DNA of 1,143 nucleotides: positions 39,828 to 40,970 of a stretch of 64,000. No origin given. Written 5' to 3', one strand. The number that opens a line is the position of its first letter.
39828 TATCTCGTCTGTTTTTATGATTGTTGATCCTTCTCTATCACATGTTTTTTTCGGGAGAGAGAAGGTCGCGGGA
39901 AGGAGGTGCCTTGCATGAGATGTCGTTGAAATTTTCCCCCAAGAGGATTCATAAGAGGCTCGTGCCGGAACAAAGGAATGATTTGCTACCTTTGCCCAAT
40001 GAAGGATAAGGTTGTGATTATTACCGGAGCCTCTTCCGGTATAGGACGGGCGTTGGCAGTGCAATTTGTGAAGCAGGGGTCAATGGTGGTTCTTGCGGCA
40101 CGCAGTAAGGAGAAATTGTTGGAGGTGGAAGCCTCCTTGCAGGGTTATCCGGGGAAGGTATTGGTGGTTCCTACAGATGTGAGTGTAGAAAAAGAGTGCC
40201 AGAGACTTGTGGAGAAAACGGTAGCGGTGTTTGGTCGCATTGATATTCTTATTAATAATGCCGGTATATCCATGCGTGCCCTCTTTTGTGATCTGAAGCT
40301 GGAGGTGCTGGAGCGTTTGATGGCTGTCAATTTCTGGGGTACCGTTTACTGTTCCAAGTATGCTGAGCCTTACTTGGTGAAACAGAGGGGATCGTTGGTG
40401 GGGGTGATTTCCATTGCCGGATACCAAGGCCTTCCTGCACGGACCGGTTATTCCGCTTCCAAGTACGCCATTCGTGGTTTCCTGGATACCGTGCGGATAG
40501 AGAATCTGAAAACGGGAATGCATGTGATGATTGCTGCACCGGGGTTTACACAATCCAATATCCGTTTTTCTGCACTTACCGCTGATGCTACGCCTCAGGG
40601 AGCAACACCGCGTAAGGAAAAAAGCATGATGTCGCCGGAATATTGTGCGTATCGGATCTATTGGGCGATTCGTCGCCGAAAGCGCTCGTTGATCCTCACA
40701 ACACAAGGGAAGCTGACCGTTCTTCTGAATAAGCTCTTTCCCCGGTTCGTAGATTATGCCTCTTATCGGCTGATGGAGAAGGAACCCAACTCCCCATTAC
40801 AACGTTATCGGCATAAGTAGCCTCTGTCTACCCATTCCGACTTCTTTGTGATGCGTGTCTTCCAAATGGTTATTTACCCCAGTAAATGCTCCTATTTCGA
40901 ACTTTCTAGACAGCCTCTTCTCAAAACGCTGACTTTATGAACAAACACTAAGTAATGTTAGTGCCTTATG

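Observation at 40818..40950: The element terminus supplies the TAG stop codon of three genes; removing it restores TAA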

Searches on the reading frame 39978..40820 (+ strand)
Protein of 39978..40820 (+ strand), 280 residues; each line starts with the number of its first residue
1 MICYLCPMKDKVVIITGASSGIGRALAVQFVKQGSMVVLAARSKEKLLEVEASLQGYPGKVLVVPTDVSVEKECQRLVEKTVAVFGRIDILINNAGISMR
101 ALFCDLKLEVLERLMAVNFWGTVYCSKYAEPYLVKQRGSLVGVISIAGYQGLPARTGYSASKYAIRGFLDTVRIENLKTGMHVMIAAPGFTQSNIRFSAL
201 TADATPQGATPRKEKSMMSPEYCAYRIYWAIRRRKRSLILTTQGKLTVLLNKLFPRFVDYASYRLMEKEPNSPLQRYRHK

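Call 10: find_encoding_contigs(protein=window:39978-40820:+, flank=3000, max_places=10)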
Protein window:39978-40820:+ (280 aa): no gene with exactly this product is on record in the collection.

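Call 12: search_protein_families(library=pfam, proteins=[window:39978-40820:+])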
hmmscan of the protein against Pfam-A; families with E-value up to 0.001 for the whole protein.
window:39978-40820:+ (280 aa): 3 families
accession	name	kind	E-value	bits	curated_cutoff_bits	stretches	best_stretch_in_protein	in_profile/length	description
PF00106.31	adh_short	-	1.6e-48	165.2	26.6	1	11-196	1-187/195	short chain dehydrogenase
PF13561.12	adh_short_C2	-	3.9e-33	115.4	27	1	17-195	1-180/236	Enoyl-(Acyl carrier protein) reductase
PF08659.16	KR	-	1.9e-12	47.9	22.6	1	13-176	3-167/180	KR domain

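Call 23: find_homologous_proteins(query=window:39978-40820:+, max_evalue=1e-60)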
Query window:39978-40820:+ (280 aa): 7953 proteins with E <= 1e-60 among 8000 candidates; the best 120 are listed.
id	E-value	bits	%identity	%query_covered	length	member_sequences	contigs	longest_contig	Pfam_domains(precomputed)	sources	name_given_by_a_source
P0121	7.2e-175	598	100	98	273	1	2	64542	PF08659.17,PF13561.13,PF00106.32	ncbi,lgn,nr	ncbi:MAG: short chain dehydrogenase [Bacteroidetes bacterium]|nr:MAG: short chain dehydrogenase [Bac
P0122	1.7e-138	478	60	97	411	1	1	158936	PF08659.17,PF04127.23,PF02719.22,PF05368.20,PF13561.13,PF13460.13,PF00106.32,PF03807.24,PF01370.28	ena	-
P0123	4.1e-132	457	76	97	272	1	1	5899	PF08659.17,PF13561.13,PF00106.32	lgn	-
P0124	7.1e-129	447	75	97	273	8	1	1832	PF08659.17,PF13561.13,PF00106.32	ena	-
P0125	1.3e-128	446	73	97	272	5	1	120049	PF08659.17,PF13561.13,PF00106.32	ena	-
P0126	1.7e-128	446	76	95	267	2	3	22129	PF08659.17,PF13561.13,PF00106.32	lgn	-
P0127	5.3e-127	441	74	96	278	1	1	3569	PF08659.17,PF13561.13,PF00106.32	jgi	-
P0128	5.5e-127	441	73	97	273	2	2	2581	PF08659.17,PF13561.13,PF00106.32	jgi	jgi:short-subunit dehydrogenase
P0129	2.2e-124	432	72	96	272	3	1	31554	PF08659.17,PF13561.13,PF00106.32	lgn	-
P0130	2.2e-105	370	65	96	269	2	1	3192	PF08659.17,PF13561.13,PF00106.32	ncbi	-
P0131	3.8e-105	369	65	96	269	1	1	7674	PF08659.17,PF13561.13,PF00106.32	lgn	-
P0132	4.1e-105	369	63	96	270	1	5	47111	PF08659.17,PF13561.13,PF00106.32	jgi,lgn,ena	-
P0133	4.3e-105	369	64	96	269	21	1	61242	PF08659.17,PF13561.13,PF00106.32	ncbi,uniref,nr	ncbi:SDR family oxidoreductase [Marinifilum caeruleilacunae]|uniref:SDR family oxidoreductase n=1 Ta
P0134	4.9e-105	369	65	96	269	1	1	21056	PF08659.17,PF13561.13,PF00106.32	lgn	-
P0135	6.7e-105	368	64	95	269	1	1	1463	PF08659.17,PF13561.13,PF00106.32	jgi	jgi:dehydrogenase/reductase SDR family member 7B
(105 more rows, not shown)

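Call 25: find_encoding_contigs(protein=P0123, flank=1200, max_places=3)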
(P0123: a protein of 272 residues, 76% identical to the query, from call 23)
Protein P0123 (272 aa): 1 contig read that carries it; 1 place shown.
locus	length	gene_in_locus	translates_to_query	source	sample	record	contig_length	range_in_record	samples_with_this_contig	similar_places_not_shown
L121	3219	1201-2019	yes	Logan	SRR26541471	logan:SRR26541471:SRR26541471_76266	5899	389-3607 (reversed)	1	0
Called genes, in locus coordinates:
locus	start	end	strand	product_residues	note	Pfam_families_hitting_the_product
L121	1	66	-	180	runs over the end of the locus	-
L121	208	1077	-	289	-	PF18962:Por_Secre_tail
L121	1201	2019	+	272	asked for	PF00106:adh_short, PF08659:KR, PF13561:adh_short_C2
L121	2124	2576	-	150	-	PF01668:SmpB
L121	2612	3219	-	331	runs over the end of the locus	?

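Call 26: find_encoding_contigs(protein=P0124, flank=1200, max_places=3)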
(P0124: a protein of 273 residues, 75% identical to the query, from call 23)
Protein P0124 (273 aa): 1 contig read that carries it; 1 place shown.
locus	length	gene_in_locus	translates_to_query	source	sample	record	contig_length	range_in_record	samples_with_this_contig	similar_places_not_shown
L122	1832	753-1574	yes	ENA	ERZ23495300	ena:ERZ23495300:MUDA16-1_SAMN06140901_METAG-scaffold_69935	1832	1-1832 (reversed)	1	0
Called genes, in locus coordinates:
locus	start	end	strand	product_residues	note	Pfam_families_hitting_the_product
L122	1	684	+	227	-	?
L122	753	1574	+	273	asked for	PF00106:adh_short, PF08659:KR, PF13561:adh_short_C2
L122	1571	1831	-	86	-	?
